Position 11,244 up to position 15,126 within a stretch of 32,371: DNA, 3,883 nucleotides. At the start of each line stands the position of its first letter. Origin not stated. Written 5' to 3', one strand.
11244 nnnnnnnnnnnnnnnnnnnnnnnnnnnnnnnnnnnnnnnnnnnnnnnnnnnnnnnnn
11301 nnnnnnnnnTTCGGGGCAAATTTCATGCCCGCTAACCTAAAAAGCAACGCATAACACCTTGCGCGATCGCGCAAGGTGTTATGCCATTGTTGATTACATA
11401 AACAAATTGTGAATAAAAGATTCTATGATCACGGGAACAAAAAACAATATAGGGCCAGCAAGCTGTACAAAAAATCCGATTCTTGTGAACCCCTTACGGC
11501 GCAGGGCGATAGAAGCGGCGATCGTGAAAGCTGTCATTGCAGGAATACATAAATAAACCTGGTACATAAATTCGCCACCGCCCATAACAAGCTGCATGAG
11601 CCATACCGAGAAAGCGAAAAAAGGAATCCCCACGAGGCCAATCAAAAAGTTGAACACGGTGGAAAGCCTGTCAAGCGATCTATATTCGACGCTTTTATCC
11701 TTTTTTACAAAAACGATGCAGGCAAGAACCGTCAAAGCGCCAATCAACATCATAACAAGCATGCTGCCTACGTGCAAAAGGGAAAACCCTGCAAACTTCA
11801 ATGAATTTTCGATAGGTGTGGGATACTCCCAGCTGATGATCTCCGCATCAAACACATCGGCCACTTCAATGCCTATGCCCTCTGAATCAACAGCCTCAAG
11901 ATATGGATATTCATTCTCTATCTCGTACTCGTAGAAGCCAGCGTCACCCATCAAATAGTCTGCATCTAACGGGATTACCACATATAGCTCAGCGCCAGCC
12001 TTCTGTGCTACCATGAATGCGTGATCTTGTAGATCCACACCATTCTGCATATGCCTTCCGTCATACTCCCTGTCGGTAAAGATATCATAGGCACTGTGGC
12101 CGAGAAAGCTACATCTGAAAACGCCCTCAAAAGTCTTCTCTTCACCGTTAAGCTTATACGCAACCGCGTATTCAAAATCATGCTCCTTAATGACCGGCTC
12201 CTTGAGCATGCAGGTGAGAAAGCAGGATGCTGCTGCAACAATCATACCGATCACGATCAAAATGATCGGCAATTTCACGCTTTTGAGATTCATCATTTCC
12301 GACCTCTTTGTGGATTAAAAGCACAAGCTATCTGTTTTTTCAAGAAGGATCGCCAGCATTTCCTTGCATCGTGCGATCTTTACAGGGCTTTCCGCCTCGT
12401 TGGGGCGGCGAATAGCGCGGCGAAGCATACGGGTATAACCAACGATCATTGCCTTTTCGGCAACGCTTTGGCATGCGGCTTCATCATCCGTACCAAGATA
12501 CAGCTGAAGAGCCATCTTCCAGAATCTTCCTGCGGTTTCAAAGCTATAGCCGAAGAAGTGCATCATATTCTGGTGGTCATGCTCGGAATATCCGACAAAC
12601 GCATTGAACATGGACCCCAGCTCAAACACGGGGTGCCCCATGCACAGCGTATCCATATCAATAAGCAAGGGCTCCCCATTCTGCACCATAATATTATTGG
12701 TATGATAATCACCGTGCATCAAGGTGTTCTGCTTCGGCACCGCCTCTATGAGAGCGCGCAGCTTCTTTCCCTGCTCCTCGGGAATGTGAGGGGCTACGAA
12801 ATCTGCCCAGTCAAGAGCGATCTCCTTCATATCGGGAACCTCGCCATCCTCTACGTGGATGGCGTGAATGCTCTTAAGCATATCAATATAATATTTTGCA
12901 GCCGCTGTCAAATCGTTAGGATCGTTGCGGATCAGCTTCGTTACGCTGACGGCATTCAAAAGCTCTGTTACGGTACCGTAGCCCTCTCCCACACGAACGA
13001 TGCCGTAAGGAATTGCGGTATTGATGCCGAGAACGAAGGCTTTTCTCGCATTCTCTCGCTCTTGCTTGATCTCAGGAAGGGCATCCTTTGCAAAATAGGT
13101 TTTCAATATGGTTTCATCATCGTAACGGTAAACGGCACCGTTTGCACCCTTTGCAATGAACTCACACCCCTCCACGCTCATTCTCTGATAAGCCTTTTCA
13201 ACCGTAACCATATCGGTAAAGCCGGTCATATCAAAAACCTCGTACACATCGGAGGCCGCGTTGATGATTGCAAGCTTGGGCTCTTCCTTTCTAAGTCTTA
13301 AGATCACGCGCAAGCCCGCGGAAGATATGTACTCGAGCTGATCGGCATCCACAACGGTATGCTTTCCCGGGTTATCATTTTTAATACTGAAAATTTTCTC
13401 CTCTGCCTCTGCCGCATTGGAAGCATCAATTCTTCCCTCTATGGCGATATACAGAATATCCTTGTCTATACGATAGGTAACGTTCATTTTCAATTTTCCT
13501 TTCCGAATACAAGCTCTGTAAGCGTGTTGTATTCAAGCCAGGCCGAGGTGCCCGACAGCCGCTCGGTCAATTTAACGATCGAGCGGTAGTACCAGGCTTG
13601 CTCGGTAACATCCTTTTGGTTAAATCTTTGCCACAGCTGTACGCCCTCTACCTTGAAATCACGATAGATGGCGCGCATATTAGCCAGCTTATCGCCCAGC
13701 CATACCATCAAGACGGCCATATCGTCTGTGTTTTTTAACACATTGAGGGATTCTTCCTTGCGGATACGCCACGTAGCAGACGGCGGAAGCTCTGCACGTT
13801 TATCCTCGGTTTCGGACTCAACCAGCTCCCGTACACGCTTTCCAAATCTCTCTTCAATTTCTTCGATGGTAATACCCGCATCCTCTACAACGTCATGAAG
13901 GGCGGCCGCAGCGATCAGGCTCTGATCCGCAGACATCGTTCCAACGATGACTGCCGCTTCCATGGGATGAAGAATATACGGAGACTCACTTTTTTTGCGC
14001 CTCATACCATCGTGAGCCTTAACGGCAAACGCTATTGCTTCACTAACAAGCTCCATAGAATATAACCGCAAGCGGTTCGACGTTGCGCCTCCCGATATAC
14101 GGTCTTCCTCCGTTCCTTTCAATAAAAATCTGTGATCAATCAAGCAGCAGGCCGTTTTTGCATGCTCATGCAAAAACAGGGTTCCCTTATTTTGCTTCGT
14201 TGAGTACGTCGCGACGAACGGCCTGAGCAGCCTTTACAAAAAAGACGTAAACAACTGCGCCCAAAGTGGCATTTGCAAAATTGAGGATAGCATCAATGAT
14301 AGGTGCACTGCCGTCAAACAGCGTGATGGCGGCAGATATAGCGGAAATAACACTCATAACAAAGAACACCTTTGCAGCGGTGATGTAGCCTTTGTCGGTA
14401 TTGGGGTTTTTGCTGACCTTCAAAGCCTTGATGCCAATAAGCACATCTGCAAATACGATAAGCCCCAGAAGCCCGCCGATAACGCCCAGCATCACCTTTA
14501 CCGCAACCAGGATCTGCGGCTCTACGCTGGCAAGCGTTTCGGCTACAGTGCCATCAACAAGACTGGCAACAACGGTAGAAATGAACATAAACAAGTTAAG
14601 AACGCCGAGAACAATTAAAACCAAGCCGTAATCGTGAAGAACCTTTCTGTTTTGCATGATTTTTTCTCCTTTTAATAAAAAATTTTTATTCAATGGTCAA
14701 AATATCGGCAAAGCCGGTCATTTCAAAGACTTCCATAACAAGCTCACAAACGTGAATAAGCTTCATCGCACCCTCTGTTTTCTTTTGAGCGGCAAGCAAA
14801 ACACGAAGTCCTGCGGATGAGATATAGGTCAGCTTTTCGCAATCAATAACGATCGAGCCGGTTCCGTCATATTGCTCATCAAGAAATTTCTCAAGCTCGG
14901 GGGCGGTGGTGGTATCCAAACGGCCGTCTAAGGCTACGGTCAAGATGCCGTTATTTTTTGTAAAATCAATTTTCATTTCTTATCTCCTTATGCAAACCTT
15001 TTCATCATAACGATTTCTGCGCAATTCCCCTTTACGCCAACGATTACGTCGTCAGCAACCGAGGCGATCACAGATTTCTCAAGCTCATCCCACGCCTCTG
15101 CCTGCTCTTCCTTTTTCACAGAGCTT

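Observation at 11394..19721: Partner-switching operon with no sigma factor: three STAS domains, one fused phosphatase/kinase sensor, and enzymatic or orphan outputs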

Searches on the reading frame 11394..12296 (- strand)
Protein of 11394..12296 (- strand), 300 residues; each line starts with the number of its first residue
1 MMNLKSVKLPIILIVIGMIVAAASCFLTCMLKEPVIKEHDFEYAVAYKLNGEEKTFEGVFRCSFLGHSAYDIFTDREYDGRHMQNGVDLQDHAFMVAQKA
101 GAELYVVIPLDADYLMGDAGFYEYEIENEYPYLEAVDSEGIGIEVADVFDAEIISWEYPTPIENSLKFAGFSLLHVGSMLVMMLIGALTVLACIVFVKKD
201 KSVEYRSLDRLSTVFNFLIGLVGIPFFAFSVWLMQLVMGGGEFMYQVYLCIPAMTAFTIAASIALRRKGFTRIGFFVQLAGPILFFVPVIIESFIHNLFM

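Call 3: search_protein_families(library=pfam, proteins=[window:11394-12296:-], max_evalue=0.1)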
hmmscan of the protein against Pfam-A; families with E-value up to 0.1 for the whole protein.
window:11394-12296:- (300 aa): 0 families

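Call 4: search_protein_families(library=ncbifam, proteins=[window:11394-12296:-], max_evalue=0.1)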
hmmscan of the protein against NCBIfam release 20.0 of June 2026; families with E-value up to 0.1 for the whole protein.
window:11394-12296:- (300 aa): 1 family
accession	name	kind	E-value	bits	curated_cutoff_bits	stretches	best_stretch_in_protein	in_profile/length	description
NF040963.1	MamI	equivalog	0.034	14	80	0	2-25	26-49/69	magnetosome protein MamI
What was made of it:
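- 11394..12296 (-): 300-aa membrane protein with one N-terminal transmembrane helix, a loop of about 150 aa and four C-terminal transmembrane helices. It is a variable accessory gene and the last gene before the terminator. It has no family (calls 3, 4).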

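Call 62: search_protein_families(library=padloc, proteins=[window:11394-12296:-], max_evalue=0.01)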
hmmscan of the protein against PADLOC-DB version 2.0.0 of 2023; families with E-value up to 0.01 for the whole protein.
window:11394-12296:- (300 aa): 0 families

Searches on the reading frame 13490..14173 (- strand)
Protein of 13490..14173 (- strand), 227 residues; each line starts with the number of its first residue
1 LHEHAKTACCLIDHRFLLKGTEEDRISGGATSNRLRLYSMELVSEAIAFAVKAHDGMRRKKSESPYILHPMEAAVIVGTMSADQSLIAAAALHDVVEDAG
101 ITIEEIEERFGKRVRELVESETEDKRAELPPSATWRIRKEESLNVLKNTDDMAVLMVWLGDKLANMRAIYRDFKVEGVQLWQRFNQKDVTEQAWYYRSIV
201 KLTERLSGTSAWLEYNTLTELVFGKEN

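Call 3: search_protein_families(library=pfam, proteins=[window:13490-14173:-], max_evalue=0.1)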
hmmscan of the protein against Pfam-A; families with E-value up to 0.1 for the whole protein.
window:13490-14173:- (227 aa): 3 families
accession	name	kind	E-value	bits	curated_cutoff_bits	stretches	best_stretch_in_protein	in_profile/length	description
PF13328.12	HD_4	-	1.1e-21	77.6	27.2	1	46-184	1-149/156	HD domain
PF18448.7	CBM46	-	0.00083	20.1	26.5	1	148-204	11-67/105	Carbohydrate binding domain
PF01966.28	HD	-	0.0068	17.1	22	1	68-124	3-72/116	HD domain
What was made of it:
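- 13490..14173 (-): Small alarmone hydrolase-type HD_4 protein (188 aa if it starts at 14056, 227 aa if at the TTG at 14173). It is a variable member. Pfam HD_4 scores 1.1e-21 (call 3).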

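Call 4: search_protein_families(library=ncbifam, proteins=[window:13490-14173:-], max_evalue=0.1)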
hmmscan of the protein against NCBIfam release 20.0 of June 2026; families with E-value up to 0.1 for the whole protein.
window:13490-14173:- (227 aa): 3 families
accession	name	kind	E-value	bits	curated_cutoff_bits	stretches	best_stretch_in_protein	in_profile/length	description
TIGR00691.1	spoT_relA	subfamily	5.5e-24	84.5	499.2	1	46-169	1-122/687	RelA/SpoT family protein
NF008303.0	PRK11092.1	equivalog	2.7e-18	65.5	947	1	39-169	19-147/702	bifunctional GTP diphosphokinase/guanosine-3',5'-bis pyrophosphate 3'-pyrophosphohydrolase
NF008124.0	PRK10872.1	equivalog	0.048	12.2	728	1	60-123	49-112/744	GTP diphosphokinase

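Call 48: search_solved_structures(query=window:13490-14056:-, max_evalue=0.001, show_alignments=2)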
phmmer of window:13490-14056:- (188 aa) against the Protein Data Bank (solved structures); distinct sequences matched with E-value up to 0.001: 19.
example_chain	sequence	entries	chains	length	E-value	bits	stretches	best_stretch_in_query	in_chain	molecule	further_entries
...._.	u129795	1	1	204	2.3e-26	95.7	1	5-164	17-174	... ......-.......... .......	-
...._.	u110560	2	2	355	1.8e-19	73.2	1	4-130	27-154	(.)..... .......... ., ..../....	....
7ohg_A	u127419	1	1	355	1.8e-19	73.2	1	4-130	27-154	Guanosine-3',5'-bis(Diphosphate) 3'-pyrophosphohydrolase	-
6s2v_A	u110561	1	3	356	1.9e-19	73.2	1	4-130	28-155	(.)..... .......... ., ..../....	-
7qoc_A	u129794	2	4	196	5.1e-18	68.6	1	7-165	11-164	Guanosine polyphosphate pyrophosphohydrolases/synthetases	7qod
1vj7_A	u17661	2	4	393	4.3e-17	65.5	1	4-131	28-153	Bifunctional RELA/SPOT | Bifunctional (p)ppGpp synthase/hydrolase RelA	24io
4yf1_A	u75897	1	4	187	2.7e-16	62.9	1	7-161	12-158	Lmo0812 protein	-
8acu_A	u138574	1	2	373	3e-15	59.5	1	4-130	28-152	GTP pyrophosphokinase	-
7oiw_A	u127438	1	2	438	5e-15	58.8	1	4-130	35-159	GTP pyrophosphokinase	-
3nr1_A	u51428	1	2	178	5.7e-15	58.6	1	5-133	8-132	HD domain-containing protein 3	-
6yxa_A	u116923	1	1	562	6.2e-15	58.5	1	4-130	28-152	GTP pyrophosphokinase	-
7qps_A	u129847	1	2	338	7.8e-15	58.2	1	4-129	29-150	ACT domain protein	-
7qpr_A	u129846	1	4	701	2.7e-14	56.4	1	4-129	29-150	ACT domain protein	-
5xnx_A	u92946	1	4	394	3.7e-14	56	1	8-130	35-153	Bifunctional (p)ppGpp synthase/hydrolase RelA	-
5vxa_A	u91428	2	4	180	5.7e-14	55.4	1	5-133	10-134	Guanosine-3',5'-bis(diphosphate) 3'-pyrophosphohydrolase MESH1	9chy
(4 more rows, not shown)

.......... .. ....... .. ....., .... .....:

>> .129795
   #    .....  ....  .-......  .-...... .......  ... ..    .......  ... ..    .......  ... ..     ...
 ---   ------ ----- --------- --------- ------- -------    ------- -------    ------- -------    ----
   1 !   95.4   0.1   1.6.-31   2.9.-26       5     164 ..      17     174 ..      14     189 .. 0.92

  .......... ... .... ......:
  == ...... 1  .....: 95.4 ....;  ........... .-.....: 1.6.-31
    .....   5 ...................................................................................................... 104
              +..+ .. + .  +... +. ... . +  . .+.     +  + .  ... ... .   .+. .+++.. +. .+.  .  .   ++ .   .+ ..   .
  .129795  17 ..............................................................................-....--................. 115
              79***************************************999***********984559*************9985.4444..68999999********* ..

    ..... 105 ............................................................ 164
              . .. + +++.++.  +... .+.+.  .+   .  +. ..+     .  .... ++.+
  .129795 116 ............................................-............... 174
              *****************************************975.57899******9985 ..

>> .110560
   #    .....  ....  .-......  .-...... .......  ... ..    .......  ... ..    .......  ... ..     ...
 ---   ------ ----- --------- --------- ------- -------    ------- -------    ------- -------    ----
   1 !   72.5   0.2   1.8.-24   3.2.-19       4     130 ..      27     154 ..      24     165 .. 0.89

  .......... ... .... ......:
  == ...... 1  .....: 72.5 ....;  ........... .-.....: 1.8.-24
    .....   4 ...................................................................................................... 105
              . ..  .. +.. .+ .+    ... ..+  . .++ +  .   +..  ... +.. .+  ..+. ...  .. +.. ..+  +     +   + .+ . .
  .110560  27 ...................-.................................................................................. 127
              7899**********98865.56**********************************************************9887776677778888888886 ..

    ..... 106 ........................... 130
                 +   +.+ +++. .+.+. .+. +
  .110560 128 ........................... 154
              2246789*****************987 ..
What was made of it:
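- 13490..14173 (-): The best solved relative is the small alarmone hydrolase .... (2.3e-26), followed by Rel/SpoT hydrolase domains and MESH1 (call 48).
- On Small alarmone hydrolase (RSH hydrolase-only, HD_4): The small alarmone hydrolase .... scores 2.3e-26, followed by Rel hydrolase domains and MESH1 (call 48).
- Closest known: Small alarmone hydrolases and synthetases. Same: The HD_4 protein is a clear SAH homologue with catalytic motifs (call 48).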

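Call 62: search_protein_families(library=padloc, proteins=[window:13490-14056:-], max_evalue=0.01)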
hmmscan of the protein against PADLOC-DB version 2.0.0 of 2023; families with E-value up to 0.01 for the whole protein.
window:13490-14056:- (188 aa): 0 families

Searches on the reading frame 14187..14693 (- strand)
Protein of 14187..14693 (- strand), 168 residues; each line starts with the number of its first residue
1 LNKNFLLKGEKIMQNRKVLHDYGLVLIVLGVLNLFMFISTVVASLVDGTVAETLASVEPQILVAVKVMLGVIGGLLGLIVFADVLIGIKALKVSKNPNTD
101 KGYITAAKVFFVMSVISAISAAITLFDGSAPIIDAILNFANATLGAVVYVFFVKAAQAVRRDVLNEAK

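Call 3: search_protein_families(library=pfam, proteins=[window:14187-14693:-], max_evalue=0.1)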
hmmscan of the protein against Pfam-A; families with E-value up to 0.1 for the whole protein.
window:14187-14693:- (168 aa): 1 family
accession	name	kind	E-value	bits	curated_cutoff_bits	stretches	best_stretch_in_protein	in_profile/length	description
PF15421.11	Polysacc_deac_3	-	0.04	12.9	28.5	1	89-126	195-232/439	Putative polysaccharide deacetylase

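Call 4: search_protein_families(library=ncbifam, proteins=[window:14187-14693:-], max_evalue=0.1)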
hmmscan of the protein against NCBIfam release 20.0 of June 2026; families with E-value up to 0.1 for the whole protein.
window:14187-14693:- (168 aa): 1 family
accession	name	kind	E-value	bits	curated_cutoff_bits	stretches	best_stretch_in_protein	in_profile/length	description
NF045737.1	MPN070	equivalog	0.0049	17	200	1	18-83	51-117/127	MPN070 family protein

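Call 62: search_protein_families(library=padloc, proteins=[window:14187-14657:-], max_evalue=0.01)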
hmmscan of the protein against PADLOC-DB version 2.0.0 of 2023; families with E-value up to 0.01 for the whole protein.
window:14187-14657:- (156 aa): 0 families

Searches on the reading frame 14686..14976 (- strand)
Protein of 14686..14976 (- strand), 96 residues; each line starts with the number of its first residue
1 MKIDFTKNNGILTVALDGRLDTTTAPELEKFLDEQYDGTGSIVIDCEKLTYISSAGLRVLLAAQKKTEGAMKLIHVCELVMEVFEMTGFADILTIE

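Call 3: search_protein_families(library=pfam, proteins=[window:14686-14976:-], max_evalue=0.1)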
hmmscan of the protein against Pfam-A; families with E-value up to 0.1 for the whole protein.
window:14686-14976:- (96 aa): 2 families
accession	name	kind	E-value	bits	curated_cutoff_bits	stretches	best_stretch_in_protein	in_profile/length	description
PF01740.26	STAS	-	1.1e-15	57.7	22.6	1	3-95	2-99/106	STAS domain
PF13466.11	STAS_2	-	2.1e-11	44.2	29.2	1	14-89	1-79/80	STAS domain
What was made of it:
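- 14686..14976 (-): STAS protein 2 (96 aa). The predicted phospho-acceptor is Ser54 (codon 14815-14817). Pfam STAS scores 1.1e-15 (call 3).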

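Call 4: search_protein_families(library=ncbifam, proteins=[window:14686-14976:-], max_evalue=0.1)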
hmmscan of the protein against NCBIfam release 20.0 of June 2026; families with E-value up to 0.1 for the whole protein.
window:14686-14976:- (96 aa): 5 families
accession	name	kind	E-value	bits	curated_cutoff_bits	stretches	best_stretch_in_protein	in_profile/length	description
TIGR00377.1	ant_ant_sig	superfamily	1.5e-19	69.8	53.45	1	1-95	3-102/108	anti-sigma factor antagonist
TIGR02886.1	spore_II_AA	equivalog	6.5e-11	42.2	114.75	1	3-95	1-98/106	anti-sigma F factor antagonist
NF033618.0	mlaB_1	equivalog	0.021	15.2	90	1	13-71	11-70/94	lipid asymmetry maintenance protein MlaB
NF047705.1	slr1659_superfam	superfamily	0.062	13.6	100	1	13-61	18-70/111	slr1659 superfamily regulator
NF008660.1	PRK11660.1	equivalog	0.067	11.5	614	1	8-87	462-540/572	C4-dicarboxylic acid transporter DauA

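Call 62: search_protein_families(library=padloc, proteins=[window:14686-14976:-], max_evalue=0.01)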
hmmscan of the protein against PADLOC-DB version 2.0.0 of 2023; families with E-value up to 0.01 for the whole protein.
window:14686-14976:- (96 aa): 0 families
